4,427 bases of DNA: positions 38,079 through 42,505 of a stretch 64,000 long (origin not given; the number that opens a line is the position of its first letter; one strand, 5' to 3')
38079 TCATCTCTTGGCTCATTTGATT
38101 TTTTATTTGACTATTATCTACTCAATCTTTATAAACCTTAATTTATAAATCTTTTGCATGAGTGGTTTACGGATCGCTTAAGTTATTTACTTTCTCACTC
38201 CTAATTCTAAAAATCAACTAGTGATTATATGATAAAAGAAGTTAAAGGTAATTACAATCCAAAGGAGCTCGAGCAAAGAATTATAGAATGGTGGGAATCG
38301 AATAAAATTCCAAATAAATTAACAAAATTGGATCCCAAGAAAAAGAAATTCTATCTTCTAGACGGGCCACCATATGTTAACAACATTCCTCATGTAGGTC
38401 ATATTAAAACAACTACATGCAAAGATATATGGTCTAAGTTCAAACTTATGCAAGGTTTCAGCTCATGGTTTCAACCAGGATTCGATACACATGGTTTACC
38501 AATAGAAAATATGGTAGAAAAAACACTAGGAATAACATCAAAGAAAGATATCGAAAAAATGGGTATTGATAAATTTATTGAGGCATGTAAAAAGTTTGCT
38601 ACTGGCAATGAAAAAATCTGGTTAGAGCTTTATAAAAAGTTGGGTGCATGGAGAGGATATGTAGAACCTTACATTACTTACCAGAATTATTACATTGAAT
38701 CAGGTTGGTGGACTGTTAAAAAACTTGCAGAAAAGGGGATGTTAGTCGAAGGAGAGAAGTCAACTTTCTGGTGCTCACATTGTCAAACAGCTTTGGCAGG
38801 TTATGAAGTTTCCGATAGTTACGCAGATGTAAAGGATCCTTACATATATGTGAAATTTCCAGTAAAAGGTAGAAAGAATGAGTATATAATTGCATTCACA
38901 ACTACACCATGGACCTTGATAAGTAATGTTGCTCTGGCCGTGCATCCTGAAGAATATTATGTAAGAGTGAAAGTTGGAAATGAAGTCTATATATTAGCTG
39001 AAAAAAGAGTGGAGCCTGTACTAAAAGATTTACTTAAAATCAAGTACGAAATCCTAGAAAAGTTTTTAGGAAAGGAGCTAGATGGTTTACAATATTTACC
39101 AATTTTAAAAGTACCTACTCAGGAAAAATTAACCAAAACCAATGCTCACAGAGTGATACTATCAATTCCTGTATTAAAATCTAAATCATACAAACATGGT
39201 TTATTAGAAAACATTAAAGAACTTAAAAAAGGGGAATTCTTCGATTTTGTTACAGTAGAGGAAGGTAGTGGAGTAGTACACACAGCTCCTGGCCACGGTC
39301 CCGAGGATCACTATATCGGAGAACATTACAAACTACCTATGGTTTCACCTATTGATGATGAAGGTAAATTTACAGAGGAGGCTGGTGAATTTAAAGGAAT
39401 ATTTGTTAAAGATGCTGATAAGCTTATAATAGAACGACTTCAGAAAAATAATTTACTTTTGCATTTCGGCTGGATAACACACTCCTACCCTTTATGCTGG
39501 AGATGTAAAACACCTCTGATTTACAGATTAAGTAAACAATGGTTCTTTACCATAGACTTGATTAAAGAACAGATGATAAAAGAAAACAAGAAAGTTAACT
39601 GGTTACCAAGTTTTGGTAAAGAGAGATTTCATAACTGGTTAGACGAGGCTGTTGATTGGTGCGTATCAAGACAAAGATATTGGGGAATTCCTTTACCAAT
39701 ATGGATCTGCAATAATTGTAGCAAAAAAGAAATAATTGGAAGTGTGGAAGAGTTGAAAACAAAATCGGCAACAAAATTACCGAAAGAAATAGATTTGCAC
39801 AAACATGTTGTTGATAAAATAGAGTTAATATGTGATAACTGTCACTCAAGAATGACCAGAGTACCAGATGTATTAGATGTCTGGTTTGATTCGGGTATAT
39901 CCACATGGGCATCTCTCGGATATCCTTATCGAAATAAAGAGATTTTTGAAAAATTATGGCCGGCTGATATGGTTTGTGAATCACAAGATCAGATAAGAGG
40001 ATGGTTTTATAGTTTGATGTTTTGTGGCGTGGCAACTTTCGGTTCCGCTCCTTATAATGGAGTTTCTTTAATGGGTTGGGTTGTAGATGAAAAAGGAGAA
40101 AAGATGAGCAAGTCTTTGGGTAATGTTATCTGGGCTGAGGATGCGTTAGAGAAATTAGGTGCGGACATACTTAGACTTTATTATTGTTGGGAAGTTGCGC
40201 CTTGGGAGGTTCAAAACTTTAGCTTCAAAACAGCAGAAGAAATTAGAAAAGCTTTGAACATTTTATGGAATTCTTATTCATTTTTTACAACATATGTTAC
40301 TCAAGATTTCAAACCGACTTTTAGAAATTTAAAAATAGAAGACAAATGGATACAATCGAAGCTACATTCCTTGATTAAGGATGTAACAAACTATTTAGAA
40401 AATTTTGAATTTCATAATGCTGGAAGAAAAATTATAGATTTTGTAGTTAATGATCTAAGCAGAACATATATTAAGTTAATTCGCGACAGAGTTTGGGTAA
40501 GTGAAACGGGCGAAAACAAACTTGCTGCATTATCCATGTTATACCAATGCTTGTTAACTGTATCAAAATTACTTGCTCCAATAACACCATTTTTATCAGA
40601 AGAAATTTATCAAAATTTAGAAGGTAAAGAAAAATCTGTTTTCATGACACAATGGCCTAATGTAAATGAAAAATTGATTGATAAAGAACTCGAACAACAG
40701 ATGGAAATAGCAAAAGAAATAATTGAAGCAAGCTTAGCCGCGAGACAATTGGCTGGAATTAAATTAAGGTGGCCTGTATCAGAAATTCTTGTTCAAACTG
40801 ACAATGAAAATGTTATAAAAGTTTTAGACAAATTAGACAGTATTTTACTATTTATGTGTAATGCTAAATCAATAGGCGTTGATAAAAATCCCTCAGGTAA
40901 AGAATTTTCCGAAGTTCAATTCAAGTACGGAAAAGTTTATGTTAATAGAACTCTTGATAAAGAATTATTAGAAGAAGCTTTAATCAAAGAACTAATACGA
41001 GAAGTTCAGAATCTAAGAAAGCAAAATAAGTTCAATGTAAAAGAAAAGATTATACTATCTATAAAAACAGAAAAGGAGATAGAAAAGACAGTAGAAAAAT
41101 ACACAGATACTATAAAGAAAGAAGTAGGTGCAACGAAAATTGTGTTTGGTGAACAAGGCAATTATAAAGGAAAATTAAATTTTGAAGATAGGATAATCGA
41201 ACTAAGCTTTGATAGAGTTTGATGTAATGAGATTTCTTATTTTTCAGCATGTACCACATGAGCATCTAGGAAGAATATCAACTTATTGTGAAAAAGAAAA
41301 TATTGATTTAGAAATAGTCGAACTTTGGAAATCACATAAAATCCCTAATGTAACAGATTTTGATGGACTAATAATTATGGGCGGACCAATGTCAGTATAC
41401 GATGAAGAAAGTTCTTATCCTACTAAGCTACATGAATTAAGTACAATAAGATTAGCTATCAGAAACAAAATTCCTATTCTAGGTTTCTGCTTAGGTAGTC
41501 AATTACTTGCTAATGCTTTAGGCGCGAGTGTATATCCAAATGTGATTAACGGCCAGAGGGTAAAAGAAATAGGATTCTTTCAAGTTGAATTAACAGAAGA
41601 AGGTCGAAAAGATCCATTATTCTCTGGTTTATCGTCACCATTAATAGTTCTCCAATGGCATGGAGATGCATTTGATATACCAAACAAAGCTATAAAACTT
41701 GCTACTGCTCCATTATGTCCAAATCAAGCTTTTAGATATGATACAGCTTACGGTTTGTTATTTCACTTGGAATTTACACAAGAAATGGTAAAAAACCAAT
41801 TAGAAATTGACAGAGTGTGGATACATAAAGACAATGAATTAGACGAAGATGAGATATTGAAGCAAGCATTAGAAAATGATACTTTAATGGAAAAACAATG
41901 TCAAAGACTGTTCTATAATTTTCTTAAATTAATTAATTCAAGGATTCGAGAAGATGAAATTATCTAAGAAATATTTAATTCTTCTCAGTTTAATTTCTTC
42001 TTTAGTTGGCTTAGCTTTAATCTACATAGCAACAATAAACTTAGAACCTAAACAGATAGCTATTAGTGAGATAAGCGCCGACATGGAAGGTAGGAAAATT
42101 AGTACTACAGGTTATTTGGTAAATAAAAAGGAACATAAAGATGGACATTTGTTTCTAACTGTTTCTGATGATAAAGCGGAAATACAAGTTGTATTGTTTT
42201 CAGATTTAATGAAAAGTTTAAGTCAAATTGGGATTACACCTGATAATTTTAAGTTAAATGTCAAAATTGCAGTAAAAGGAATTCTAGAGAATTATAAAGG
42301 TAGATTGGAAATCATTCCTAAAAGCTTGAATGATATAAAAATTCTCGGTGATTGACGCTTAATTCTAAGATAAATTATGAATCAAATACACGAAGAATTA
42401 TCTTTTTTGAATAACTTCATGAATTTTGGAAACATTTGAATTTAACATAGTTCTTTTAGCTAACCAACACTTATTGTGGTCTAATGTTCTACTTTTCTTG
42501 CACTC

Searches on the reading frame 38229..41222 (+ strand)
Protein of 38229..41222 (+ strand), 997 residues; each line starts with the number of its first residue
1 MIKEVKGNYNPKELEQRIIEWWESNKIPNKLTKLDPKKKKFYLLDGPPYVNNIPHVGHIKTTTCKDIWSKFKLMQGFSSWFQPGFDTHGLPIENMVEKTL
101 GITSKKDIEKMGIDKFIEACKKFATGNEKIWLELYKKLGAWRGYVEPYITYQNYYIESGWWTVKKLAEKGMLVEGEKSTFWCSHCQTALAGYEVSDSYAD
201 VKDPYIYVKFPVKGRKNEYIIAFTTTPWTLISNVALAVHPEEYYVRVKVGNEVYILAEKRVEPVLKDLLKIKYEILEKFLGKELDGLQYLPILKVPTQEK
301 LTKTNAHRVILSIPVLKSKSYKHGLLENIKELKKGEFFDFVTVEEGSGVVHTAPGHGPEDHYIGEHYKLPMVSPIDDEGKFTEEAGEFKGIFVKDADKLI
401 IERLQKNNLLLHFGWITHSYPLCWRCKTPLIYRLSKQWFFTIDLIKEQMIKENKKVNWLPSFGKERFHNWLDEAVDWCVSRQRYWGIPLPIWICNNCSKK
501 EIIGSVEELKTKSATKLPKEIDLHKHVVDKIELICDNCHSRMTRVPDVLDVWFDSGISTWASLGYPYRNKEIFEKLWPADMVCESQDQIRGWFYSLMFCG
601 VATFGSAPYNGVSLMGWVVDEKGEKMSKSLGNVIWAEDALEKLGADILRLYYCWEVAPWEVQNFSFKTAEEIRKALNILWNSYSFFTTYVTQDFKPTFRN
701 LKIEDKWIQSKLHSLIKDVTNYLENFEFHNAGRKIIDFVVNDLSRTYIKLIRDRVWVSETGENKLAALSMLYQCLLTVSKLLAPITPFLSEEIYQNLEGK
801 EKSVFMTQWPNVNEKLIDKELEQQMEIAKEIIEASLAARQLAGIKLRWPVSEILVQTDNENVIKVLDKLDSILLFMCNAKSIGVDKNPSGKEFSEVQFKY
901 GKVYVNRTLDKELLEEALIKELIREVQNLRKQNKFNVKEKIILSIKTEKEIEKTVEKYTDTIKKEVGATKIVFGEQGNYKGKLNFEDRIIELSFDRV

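Call 96: search_protein_families(library=pfam, proteins=[window:38229-41222:+], max_evalue=0.0001)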
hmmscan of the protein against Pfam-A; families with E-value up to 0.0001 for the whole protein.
window:38229-41222:+ (997 aa): 5 families
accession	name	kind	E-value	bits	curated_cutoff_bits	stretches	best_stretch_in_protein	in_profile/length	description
PF00133.28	tRNA-synt_1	-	1e-118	397.1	22.7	1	18-653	2-403/414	tRNA synthetases class I (I, L, M and V)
PF08264.19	Anticodon_1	-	6e-39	133.7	25.1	1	705-852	1-146/148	Anticodon-binding domain of tRNA ligase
PF09334.17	tRNA-synt_1g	-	2e-26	93.1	20.1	2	48-111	8-70/391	tRNA synthetases class I (M)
PF19302.4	DUF5915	-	4.6e-17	62.6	27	1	903-993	102-191/195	Domain of unknown function (DUF5915)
PF01406.26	tRNA-synt_1e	-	1.6e-05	24.9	27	0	619-652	247-280/301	tRNA synthetases class I (C) catalytic domain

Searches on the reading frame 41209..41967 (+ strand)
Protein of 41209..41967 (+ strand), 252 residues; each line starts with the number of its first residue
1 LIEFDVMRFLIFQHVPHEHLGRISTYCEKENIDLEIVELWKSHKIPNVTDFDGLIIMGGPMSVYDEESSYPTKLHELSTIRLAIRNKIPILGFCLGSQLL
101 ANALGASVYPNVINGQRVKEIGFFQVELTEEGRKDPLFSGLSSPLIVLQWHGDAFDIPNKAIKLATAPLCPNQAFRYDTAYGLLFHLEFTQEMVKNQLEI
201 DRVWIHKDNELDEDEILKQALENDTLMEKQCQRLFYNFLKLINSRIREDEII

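Call 96: search_protein_families(library=pfam, proteins=[window:41209-41967:+], max_evalue=0.0001)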
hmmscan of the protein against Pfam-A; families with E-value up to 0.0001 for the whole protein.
window:41209-41967:+ (252 aa): 2 families
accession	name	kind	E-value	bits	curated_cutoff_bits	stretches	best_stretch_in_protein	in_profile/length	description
PF00117.34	GATase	-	1.9e-19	70.5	22.8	1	26-195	16-179/190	Glutamine amidotransferase class-I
PF07722.19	Peptidase_C26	-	2.3e-06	28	20.5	1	49-114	57-132/219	Peptidase C26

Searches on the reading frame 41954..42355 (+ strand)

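Call 96: search_protein_families(library=pfam, proteins=[window:41954-42355:+], max_evalue=0.0001)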
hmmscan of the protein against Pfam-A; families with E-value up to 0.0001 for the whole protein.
window:41954-42355:+ (133 aa): 2 families
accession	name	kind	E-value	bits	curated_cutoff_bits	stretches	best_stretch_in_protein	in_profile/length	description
PF01336.31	tRNA_anti-codon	-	1.9e-09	37.8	27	1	52-127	4-74/75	OB-fold nucleic acid binding domain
PF13742.12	tRNA_anti_2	-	1.5e-05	25.6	27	1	47-117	20-84/95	OB-fold nucleic acid binding domain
